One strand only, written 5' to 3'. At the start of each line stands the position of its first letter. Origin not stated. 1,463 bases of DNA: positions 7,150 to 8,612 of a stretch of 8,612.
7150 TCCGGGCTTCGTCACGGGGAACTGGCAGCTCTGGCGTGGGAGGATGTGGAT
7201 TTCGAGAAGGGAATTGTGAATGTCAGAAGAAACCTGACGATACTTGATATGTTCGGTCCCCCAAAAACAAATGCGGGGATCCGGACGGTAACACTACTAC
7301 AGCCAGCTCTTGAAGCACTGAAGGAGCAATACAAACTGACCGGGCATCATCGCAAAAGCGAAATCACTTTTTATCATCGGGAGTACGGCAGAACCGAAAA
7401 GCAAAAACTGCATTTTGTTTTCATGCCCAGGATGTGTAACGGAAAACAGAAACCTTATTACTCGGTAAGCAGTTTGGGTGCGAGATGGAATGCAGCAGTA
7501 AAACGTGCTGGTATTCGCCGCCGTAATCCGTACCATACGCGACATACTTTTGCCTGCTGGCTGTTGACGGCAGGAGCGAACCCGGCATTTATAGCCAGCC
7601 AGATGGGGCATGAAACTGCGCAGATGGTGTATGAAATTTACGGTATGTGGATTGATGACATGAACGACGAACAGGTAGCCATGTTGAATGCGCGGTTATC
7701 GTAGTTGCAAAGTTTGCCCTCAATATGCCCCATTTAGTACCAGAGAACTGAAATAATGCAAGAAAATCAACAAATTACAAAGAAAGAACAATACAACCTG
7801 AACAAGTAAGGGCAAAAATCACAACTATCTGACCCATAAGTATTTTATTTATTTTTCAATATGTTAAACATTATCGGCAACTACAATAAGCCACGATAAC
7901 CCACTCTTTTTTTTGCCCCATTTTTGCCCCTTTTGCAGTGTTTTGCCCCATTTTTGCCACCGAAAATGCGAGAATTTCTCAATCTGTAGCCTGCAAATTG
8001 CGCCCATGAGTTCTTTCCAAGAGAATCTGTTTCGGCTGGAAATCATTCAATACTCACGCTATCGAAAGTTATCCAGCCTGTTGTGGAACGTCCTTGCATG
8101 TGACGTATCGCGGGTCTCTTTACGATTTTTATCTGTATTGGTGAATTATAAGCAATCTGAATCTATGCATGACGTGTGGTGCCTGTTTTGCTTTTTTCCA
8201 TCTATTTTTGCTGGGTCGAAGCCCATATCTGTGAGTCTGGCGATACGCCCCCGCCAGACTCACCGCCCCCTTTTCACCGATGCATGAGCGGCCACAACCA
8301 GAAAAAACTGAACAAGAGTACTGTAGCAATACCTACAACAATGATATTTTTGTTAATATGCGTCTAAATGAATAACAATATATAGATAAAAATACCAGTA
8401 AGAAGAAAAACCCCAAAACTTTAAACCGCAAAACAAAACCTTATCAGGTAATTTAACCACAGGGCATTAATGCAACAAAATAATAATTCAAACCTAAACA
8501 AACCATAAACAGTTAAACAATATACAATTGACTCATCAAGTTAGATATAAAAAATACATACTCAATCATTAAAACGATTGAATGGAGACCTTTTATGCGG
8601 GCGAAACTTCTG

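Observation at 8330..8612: ompT-like outer-membrane protease gene as cargo immediately next to the att region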

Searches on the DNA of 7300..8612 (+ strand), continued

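Call 67: search_dna_similar(query=window:7300-7966:+, collection=ecoli_genomes, mode=near, max_rows=40)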
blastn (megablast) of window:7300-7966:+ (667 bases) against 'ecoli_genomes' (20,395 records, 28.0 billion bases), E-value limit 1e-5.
Records with a match: 2926; places in all: 4781; records where one place covers at least 80% of the query: 10.
Genomes with a match: 2925 of 5426; with a place that covers at least 80% of the query: 10. Places per genome that has any: lowest 1, median 2, highest 3. On chromosomes: 4773 places; on plasmids: 8.
Best place of each record, by identity: >=99% 1035; 95-99% 1870; 90-95% 15; 80-90% 6.
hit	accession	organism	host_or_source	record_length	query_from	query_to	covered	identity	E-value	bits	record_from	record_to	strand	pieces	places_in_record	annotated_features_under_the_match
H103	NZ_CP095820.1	Escherichia coli strain Jnd12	avian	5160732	1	661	99%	95.9%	0e+0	1070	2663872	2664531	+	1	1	intR: site-specific integrase | hypothetical protein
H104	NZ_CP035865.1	Escherichia coli strain E275 a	Homo sapiens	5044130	1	659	99%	95.3%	0e+0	1044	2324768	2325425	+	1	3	tyrosine-type recombinase/integrase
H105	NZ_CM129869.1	Escherichia coli strain PCP06235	seawater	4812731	1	667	100%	94.0%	0e+0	1000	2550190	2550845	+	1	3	tyrosine-type recombinase/integrase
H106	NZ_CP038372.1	Escherichia coli O157:H7 strain F6294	beef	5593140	1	667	100%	93.1%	0e+0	976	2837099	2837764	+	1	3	tyrosine-type recombinase/integrase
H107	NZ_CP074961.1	Escherichia coli strain 01_3327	Homo sapiens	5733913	1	667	100%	93.0%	0e+0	970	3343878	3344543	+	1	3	tyrosine-type recombinase/integrase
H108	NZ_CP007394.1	Escherichia coli strain ST2747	-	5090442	1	506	76%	99.4%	0e+0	918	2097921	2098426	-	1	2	intR: tyrosine-type recombinase/integrase | ttcA: tRNA 2-thiocytidine(32) synthetase TtcA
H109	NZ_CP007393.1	Escherichia coli strain ST2747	-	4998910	1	506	76%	99.4%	0e+0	918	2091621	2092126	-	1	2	intR: tyrosine-type recombinase/integrase | ttcA: tRNA 2-thiocytidine(32) synthetase TtcA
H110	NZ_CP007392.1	Escherichia coli strain ST2747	-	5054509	1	506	76%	99.4%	0e+0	918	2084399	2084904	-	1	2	intR: tyrosine-type recombinase/integrase | ttcA: tRNA 2-thiocytidine(32) synthetase TtcA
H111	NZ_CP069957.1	Escherichia coli strain FDAARGOS_1279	Homo sapiens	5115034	1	506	76%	99.4%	0e+0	918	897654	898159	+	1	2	intR: tyrosine-type recombinase/integrase | ttcA: tRNA 2-thiocytidine(32) synthetase TtcA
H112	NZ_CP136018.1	Escherichia coli strain GDSC2239PM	vegetable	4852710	1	506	76%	99.4%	0e+0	918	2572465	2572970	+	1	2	intR: tyrosine-type recombinase/integrase | ttcA: tRNA 2-thiocytidine(32) synthetase TtcA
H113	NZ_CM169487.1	Escherichia coli strain EC14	Homo sapiens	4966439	1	506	76%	99.4%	0e+0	918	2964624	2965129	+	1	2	intR: site-specific integrase | ttcA: tRNA 2-thiocytidine(32) synthetase TtcA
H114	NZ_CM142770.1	Escherichia coli strain GPEC206-621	chicken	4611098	1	506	76%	99.4%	0e+0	918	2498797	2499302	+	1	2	intR: tyrosine-type recombinase/integrase | ttcA: tRNA 2-thiocytidine(32) synthetase TtcA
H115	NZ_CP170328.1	Escherichia coli strain BKQ37E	Homo sapiens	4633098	1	506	76%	99.4%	0e+0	918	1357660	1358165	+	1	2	intR: tyrosine-type recombinase/integrase | ttcA: tRNA 2-thiocytidine(32) synthetase TtcA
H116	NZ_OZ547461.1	Escherichia coli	Homo sapiens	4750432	1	506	76%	99.4%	0e+0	918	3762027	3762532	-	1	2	intR: Arm DNA-binding domain-containing protein | ttcA: tRNA 2-thiocytidine(32) synthetase TtcA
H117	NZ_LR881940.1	Escherichia coli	Sus scrofa domesticus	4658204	1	506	76%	99.4%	0e+0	918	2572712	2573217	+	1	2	intR: tyrosine-type recombinase/integrase | ttcA: tRNA 2-thiocytidine(32) synthetase TtcA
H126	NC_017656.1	Escherichia coli O55:H7 str. RM12579 strain RM12579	Homo sapiens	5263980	1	506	76%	98.4%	0e+0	891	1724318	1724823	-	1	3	intR: tyrosine-type recombinase/integrase | ttcA: tRNA 2-thiocytidine(32) synthetase TtcA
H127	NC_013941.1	Escherichia coli O55:H7 str. CB9615 strain CB9615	Homo sapiens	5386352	1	506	76%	98.4%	0e+0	891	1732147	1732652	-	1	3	intR: tyrosine-type recombinase/integrase | ttcA: tRNA 2-thiocytidine(32) synthetase TtcA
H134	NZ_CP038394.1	Escherichia coli O55:H7 strain DEC5A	Homo sapiens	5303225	1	506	76%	98.4%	0e+0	891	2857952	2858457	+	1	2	intR: tyrosine-type recombinase/integrase | ttcA: tRNA 2-thiocytidine(32) synthetase TtcA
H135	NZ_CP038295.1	Escherichia coli O55:H7 strain TB182A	Homo sapiens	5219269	1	506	76%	98.4%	0e+0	891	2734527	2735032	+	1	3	intR: tyrosine-type recombinase/integrase | ttcA: tRNA 2-thiocytidine(32) synthetase TtcA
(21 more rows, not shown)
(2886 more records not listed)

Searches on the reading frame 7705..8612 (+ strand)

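Call 14: search_protein_families(library=ncbifam, proteins=[L001:6890-7840:+, L001:8025-9509:+])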
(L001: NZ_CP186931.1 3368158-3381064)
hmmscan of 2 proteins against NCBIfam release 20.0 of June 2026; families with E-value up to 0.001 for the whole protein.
L001:6890-7840:+ (316 aa): 6 families
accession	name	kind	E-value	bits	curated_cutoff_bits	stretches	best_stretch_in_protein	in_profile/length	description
NF008222.0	PRK10993.1-1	subfamily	3.3e-204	676.9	537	1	1-316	1-317/317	omptin family outer membrane protease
NF008224.0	PRK10993.1-4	subfamily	5.7e-155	515.3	415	1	1-316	1-315/315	omptin family outer membrane protease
NF008223.0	PRK10993.1-3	equivalog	1e-103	346.8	467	1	24-316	26-312/312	omptin family outer membrane protease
NF008226.0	PRK10993.2-2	equivalog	1.3e-79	267.8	580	1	8-316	5-308/308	omptin family outer membrane protease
NF008225.0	PRK10993.1-5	equivalog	1.6e-70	237.7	654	1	20-316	23-311/311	omptin family outer membrane protease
NF008227.0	PRK10993.2-4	equivalog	2.8e-27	95.7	706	1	31-316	45-326/326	omptin family outer membrane protease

L001:8025-9509:+ (494 aa): 2 families
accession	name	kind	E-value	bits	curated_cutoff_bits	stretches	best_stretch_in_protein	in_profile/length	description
TIGR01249.1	pro_imino_pep_1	equivalog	3.7e-09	36.2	259.75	1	170-262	71-164/307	prolyl aminopeptidase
TIGR01250.1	pro_imino_pep_2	subfamily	0.00083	19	167.65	0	178-233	80-136/288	proline iminopeptidase-family hydrolase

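Call 15: search_protein_families(library=pfam, proteins=[L001:6890-7840:+, L001:8025-9509:+])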
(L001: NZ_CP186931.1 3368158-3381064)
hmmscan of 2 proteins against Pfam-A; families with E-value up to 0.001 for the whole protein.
L001:6890-7840:+ (316 aa): 1 family
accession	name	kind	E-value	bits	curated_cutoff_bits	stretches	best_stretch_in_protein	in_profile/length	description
PF01278.26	Omptin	-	2e-128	427.8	22.6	1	28-316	1-283/283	Omptin family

L001:8025-9509:+ (494 aa): 2 families
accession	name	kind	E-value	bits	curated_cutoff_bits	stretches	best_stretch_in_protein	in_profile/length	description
PF00561.26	Abhydrolase_1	-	9e-33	114.4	25.8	1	91-460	3-243/245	alpha/beta hydrolase fold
PF08386.16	Abhydrolase_4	-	3.8e-15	56.3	21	1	386-485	4-103/103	TAP-like protein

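Call 46: search_dna_similar(query=L001:6890-7840:+, collection=phages, mode=protein, max_rows=30)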
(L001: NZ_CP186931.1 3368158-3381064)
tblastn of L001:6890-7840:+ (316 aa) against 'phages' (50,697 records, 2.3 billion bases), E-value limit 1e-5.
Records with a match: 14; places in all: 14; records where one place covers at least 80% of the query: 14.
Best place of each record, by identity: 90-95% 13; <60% 1.
By first word of the organism name: Escherichia 13; Salmonella 1.
By host as written in the record: Escherichia coli ECOR13 4; - 4; Escherichia coli C 2; Escherichia coli 2; Escherichia coli str. K-12 substr. MG1655 1; Salmonella enterica subsp. enterica serovar Kentucky 1.
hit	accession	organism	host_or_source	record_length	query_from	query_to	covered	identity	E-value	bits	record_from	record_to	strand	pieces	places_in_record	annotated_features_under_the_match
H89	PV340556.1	Escherichia phage PhiR29_1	Escherichia coli ECOR13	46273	1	316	100%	91.8%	0e+0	600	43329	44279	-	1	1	protease VII (omptin) precursor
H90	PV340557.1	Escherichia phage PhiR29_2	Escherichia coli C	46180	1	316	100%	91.8%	0e+0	600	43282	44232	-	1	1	protease VII (omptin) precursor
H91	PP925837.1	Escherichia phage Turner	Escherichia coli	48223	1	316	100%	91.8%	0e+0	600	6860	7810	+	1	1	hypothetical protein (x2)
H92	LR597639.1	Escherichia phage ev243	-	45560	1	316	100%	91.8%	0e+0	600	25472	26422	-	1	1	Protease VII (Omptin) precursor (EC @ Outer membrane protease OmpT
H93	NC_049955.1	Escherichia phage ev243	-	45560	1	316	100%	91.8%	0e+0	600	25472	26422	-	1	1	omptin family outer membrane protease OmpT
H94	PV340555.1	Escherichia phage PhiR26_1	Escherichia coli str. K-12 substr. ...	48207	1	316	100%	91.8%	0e+0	600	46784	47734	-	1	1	protease VII (omptin) precursor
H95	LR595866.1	Escherichia phage 2G7b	-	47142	1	316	100%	91.5%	0e+0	598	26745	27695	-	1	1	Protease VII (Omptin) precursor (EC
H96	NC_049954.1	Escherichia phage 2G7b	-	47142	1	316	100%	91.5%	0e+0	598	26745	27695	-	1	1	omptin family outer membrane protease OmpT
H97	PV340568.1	Escherichia phage PhiR49_1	Escherichia coli ECOR13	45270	1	316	100%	91.5%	0e+0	598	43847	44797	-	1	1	protease VII (omptin) precursor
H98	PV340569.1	Escherichia phage PhiR49_1_star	Escherichia coli ECOR13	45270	1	316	100%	91.5%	0e+0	598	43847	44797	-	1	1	protease VII (omptin) precursor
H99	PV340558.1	Escherichia phage PhiR30_1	Escherichia coli C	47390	1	316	100%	91.5%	0e+0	597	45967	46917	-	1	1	protease VII (omptin) precursor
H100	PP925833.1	Escherichia phage Kati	Escherichia coli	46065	1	316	100%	91.2%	0e+0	595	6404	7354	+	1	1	hypothetical protein (x2)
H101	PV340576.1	Escherichia phage PhiR68_2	Escherichia coli ECOR13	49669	1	316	100%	91.2%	0e+0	595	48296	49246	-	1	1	protease VII (omptin) precursor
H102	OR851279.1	Salmonella phage S.Kent 1-2-1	Salmonella enterica subsp. enterica ...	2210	1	316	100%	45.5%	2e-90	289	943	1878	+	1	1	record has no annotation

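Call 47: get_annotated_region(hit=H93, flank=6000)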
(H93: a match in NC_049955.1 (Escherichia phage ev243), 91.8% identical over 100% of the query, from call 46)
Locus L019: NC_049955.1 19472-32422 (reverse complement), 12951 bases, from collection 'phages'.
description: Escherichia phage Lambda_ev243 genome assembly, chromosome: 1.
organism: Escherichia phage ev243 (NCBI taxid 2847063)
taxonomy: Viruses; Duplodnaviria; Heunggongvirae; Uroviricota; Caudoviricetes; Nesevirus; Nesevirus ev243
host: -; source: -; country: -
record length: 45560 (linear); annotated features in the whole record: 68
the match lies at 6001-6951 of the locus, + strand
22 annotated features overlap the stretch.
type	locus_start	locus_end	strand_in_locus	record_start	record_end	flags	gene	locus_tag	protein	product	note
CDS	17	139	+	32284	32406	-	-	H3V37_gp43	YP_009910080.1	restriction alleviation ral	-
CDS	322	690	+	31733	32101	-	-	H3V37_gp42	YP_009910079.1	hypothetical protein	-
CDS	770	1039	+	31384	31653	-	-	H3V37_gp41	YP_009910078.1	Kil protein for bacterial septation inhibition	-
CDS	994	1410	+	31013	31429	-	-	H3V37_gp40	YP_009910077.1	gam-like host nuclease inhibitor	-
CDS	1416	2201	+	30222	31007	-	-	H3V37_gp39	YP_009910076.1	RecT-like ssDNA annealing protein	-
CDS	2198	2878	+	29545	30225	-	-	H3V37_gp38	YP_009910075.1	exonuclease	-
CDS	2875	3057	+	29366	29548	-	-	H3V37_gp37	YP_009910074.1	DUF1317 domain-containing protein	-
CDS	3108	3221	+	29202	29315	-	-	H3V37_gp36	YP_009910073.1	DUF1382 family protein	-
CDS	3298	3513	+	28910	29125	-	-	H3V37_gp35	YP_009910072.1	Phage protein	-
CDS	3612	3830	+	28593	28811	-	-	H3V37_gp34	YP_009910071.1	DksA-like zinc-finger protein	-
CDS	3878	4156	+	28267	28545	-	-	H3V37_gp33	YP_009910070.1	DUF4222 domain-containing protein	-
CDS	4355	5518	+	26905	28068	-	-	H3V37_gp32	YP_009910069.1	integrase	-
CDS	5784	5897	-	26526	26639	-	-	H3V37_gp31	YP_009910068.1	FIG00639767: hypothetical protein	-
CDS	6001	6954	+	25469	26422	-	-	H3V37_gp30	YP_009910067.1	omptin family outer membrane protease OmpT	-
CDS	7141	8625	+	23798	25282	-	-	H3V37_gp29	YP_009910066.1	alpha/beta hydrolase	-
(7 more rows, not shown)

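Call 63: search_solved_structures(query=L001:6890-7840:+, show_alignments=1)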
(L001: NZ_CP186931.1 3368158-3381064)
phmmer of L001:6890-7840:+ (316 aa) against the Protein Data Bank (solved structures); distinct sequences matched with E-value up to 0.001: 7.
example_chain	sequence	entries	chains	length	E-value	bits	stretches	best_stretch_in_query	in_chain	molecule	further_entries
1i78_A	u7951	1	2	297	2e-185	618.6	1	21-316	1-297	PROTEASE VII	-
7xw0_A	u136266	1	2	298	7.6e-154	514.9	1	24-316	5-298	OmpT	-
2x56_A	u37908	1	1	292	4.1e-88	298.9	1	26-316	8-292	COAGULASE/FIBRINOLYSIN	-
2x55_A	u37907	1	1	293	4.1e-88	298.9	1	26-316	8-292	COAGULASE/FIBRINOLYSIN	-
2x4m_A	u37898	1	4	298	4.9e-87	295.4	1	26-316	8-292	COAGULASE/FIBRINOLYSIN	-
4dcb_A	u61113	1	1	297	5.3e-87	295.2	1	27-316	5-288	Coagulase/fibrinolysin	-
4k07_A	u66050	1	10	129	2.7e-06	30.1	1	1-36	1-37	Amyloidogenic immunoglobulin light chain protein AL-103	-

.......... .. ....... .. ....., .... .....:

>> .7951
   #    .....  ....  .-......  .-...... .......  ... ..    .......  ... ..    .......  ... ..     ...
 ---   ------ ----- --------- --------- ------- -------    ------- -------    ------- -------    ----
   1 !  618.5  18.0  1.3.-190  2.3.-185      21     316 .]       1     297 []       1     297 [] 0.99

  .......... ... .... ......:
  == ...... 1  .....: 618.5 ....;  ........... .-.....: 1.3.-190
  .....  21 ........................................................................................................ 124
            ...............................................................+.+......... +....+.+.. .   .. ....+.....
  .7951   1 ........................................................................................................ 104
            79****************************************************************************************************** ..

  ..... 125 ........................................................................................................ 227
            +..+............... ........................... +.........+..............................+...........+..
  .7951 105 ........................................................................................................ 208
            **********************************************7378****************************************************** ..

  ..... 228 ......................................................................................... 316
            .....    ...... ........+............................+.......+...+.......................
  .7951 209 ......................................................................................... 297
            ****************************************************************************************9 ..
